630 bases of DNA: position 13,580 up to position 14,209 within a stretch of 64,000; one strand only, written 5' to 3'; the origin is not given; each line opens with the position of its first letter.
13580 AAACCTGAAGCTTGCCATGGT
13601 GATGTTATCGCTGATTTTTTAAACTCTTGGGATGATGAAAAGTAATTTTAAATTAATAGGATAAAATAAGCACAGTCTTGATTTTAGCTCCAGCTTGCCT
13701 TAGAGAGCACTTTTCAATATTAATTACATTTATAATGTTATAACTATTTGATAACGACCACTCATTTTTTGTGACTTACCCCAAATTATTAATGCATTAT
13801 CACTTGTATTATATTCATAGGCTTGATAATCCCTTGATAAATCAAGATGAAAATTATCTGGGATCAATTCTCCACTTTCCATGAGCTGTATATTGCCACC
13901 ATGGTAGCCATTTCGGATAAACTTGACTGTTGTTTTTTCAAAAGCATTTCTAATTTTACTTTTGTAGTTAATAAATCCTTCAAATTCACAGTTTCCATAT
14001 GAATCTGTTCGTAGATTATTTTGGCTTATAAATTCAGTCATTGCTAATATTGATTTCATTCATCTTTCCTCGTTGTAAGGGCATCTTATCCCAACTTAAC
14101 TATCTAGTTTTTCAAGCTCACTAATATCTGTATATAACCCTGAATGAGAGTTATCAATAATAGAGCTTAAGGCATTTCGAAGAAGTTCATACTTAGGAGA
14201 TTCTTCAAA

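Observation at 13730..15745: OLD-family ATPase-Toprim nuclease co-transcribed with a 109-aa unknown partner.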

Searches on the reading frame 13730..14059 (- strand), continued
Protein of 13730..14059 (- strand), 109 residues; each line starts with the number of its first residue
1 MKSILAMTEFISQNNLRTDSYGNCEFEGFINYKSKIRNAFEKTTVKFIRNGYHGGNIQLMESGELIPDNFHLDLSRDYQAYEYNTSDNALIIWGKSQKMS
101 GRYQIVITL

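Call 76: search_protein_families(library=padloc, proteins=[L030:634-2958:+, L031:6783-9377:+, L031:4810-5967:+, L026:2408-3328:+, L026:3419-4441:+, L029:535-1392:+, L029:1396-1860:+, L028:900-1481:+, L024:1053-2483:+, L021:3414-4226:+], max_evalue=0.001)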
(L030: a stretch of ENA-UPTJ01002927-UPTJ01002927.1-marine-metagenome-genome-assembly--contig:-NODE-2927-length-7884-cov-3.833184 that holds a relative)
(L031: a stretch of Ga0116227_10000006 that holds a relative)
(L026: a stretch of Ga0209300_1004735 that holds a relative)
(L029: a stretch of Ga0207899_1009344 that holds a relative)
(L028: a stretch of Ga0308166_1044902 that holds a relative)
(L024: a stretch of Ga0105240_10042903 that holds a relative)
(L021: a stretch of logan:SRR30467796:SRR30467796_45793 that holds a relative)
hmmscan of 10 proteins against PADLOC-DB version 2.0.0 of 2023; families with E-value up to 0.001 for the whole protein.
L030:634-2958:+ (774 aa): 0 families

L031:6783-9377:+ (864 aa): 43 families (the best 25 are shown)
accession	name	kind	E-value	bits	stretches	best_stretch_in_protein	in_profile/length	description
PDLC04892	PDC-S06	-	1.1e-43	147.7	1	28-709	4-678/843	-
PDLC04893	PDC-S06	-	4.3e-41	139.2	1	99-839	75-834/862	-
PDLC04891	PDC-S06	-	7.4e-35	118.6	1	107-725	85-705/858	-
PDLC04888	PDC-S06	-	2.1e-33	113.5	1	103-859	85-848/851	-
PDLC04898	PDC-S06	-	2.3e-18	63.9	1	492-713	401-615/752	-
PDLC04895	PDC-S06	-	7.3e-17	59.1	1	631-795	552-718/784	-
PDLC04886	PDC-S06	-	2e-16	58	2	396-725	255-592/727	-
PDLC04890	PDC-S06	-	1.1e-15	55.2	1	396-709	256-577/732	-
PDLC03859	LmuB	-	5e-15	53.7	1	226-713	186-593/611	-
PDLC04894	PDC-S06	-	6.4e-14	49.4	1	641-723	504-588/740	-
PDLC04897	PDC-S06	-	4.5e-13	46.7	1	641-719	507-592/727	-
PDLC04135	mad3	-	1.6e-12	45.7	1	104-711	6-329/374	mads_3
PDLC04887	PDC-S06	-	9.5e-12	42.3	1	641-718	547-629/790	-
PDLC02980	AriA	-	7.5e-10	37.3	2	123-160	1-32/304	-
PDLC02335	AbiLi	-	7.9e-10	36.3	1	100-707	48-239/326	AbiLi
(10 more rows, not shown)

L031:4810-5967:+ (385 aa): 0 families

L026:2408-3328:+ (306 aa): 16 families
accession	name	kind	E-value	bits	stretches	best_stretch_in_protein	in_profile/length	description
PDLC04772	PDC-M68A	-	3e-33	113.9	1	3-129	5-133/253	-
PDLC01997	SAVED1--SAVED_HNH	-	2.2e-29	101.1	1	2-110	5-113/368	-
PDLC00749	Effector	-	4.6e-26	89.8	1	2-107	15-123/395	Endonuclease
PDLC00739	Effector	-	8.9e-24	82.5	1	3-111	8-118/378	Endonuclease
PDLC00746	Effector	-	2.8e-20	70.7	1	4-135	18-149/389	Endonuclease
PDLC00743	Effector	-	1.5e-17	61.8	1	1-104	1-107/384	Endonuclease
PDLC00747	Effector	-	1.4e-16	58.6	1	5-117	14-132/373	Endonuclease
PDLC00740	Effector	-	7.3e-15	52.6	1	9-103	22-119/391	Endonuclease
PDLC04773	PDC-M68A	-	2e-11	42.4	1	60-133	2-75/200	-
PDLC01999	SAVED1--SAVED_HNH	-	3e-11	40.9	1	9-96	22-109/387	-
PDLC00751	Effector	-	2.1e-10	38.3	1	3-130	131-259/530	Endonuclease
PDLC00406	SduA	-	7.1e-09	34.1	1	14-124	29-138/326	DUF4263 domain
PDLC01998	SAVED1--SAVED_HNH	-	2.7e-08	31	1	3-109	114-222/506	-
PDLC02000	Effector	-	3.4e-05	20.8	1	5-106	148-251/524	SAVED1--SAVED_HNH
PDLC00742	Effector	-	3.7e-05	20.6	1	5-99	123-219/527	Endonuclease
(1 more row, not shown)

L026:3419-4441:+ (340 aa): 5 families
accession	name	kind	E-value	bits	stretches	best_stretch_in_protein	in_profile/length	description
PDLC04819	PDC-S02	-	3.1e-10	37.8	1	213-309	197-289/334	-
PDLC04815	PDC-S02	-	8.6e-10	36.4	1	216-319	209-310/346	-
PDLC00631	ZorD1|ZorD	-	2.5e-08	30.2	1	206-293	942-1022/1071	"SWI2/SNF2 helicase, Mrr-like nuclease"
PDLC04796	PDC-S02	-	6.1e-07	26.7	1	208-312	239-341/390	-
PDLC04806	PDC-S02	-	4.3e-06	24.2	0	203-312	176-284/324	-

L029:535-1392:+ (285 aa): 0 families

L029:1396-1860:+ (154 aa): 0 families

L028:900-1481:+ (193 aa): 0 families

L024:1053-2483:+ (476 aa): 0 families

L021:3414-4226:+ (270 aa): 0 families

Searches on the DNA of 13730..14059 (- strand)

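Call 39: search_rna_families(sources=[L002, L017, L018], threshold=gathering)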
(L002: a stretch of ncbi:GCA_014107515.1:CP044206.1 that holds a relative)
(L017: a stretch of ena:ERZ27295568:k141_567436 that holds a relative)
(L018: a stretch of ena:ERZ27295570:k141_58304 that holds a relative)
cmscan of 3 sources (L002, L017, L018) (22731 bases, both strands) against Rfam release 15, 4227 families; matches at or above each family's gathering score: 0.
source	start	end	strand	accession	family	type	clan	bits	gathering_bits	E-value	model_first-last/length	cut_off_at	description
